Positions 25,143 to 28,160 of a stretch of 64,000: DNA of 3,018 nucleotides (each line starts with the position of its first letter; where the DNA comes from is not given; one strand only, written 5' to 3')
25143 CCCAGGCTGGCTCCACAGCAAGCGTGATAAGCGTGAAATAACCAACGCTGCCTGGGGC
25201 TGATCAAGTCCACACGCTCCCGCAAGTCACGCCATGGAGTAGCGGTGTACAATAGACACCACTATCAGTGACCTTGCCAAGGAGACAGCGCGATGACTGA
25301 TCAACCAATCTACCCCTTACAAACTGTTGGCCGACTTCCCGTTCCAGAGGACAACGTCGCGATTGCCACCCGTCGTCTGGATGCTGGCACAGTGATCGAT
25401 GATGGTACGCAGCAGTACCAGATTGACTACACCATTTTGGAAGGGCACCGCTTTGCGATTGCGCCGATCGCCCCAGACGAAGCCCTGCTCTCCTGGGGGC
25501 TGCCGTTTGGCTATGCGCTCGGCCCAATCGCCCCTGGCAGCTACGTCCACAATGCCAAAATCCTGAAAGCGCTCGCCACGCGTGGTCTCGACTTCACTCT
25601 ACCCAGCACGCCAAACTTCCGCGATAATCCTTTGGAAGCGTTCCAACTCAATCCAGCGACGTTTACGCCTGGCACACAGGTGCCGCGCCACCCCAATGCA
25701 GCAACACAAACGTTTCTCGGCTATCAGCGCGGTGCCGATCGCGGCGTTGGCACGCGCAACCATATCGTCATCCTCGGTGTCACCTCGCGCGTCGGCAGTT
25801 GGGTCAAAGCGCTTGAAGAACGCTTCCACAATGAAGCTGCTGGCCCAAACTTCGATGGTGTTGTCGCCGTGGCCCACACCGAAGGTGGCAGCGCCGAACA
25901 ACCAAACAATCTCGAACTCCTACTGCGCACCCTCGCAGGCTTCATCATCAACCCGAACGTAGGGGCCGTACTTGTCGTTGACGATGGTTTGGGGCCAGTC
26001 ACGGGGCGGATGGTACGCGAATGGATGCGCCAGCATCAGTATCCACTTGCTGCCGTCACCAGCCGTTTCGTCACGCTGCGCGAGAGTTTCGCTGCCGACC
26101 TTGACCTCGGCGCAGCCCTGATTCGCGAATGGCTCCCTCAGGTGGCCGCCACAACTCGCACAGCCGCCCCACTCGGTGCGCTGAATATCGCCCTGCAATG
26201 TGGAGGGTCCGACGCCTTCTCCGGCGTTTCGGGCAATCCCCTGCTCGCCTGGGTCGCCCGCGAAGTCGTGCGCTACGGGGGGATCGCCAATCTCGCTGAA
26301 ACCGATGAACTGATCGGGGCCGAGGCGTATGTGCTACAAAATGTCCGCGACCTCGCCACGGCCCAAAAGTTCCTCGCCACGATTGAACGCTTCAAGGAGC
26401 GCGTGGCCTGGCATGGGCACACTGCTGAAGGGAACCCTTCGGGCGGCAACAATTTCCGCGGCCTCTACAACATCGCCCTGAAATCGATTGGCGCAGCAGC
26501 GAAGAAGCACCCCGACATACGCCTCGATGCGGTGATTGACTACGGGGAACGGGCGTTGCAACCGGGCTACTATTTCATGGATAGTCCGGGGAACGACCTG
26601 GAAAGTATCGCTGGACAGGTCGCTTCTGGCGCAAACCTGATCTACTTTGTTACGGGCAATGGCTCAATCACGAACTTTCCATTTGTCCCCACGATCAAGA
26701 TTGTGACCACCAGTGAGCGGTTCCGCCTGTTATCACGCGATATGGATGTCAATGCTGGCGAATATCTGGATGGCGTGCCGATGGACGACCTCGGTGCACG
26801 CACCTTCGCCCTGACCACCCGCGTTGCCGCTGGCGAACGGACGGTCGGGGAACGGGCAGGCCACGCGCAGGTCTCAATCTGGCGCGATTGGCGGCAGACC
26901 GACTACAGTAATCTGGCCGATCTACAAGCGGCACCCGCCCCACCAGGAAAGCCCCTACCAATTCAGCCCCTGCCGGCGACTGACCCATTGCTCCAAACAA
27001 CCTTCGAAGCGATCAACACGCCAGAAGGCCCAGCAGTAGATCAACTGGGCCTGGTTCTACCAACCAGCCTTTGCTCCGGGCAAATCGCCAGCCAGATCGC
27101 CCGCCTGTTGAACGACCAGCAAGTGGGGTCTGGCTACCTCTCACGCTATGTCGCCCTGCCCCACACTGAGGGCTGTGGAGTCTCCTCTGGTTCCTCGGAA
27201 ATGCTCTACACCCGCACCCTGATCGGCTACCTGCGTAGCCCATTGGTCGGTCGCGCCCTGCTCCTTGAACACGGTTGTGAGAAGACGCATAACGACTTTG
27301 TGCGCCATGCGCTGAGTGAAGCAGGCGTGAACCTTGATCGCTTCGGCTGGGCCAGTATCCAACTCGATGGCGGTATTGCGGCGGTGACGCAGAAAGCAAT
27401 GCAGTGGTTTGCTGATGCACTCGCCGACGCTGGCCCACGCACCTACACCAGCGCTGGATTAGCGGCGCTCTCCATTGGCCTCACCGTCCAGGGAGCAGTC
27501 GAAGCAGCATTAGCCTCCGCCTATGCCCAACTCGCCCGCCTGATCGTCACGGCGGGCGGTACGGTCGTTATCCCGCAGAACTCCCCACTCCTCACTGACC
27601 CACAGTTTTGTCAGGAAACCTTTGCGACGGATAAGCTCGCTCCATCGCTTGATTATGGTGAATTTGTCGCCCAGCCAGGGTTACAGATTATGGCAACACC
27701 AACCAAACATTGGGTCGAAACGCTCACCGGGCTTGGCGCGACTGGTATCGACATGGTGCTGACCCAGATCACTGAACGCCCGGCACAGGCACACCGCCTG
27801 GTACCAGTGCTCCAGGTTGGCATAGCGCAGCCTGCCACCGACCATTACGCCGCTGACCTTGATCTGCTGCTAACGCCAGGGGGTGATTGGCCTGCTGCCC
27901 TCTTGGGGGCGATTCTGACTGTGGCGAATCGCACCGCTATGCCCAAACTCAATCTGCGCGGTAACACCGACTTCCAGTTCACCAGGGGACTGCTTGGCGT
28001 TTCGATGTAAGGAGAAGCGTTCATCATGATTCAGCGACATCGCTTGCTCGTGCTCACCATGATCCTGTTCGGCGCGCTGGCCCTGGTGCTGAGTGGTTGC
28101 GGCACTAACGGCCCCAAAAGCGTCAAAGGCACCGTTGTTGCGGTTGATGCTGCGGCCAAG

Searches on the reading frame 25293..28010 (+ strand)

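Call 12: search_protein_families(library=pfam, proteins=[window:25293-28010:+], max_evalue=0.01)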
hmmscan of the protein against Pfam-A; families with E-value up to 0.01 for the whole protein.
window:25293-28010:+ (905 aa): 3 families
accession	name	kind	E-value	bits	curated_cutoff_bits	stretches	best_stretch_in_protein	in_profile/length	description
PF20629.2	GD_AH_C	-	2.4e-80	269.8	26.8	1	296-533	3-240/242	D-galactarate/Altronate dehydratase, C-terminal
PF04295.18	GD_AH_second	-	1.9e-40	138.5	27.3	2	143-284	1-135/136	D-galactarate dehydratase/Altronate hydrolase, second domain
PF08666.17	SAF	-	7.2e-07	30.1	21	1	20-90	1-62/63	SAF domain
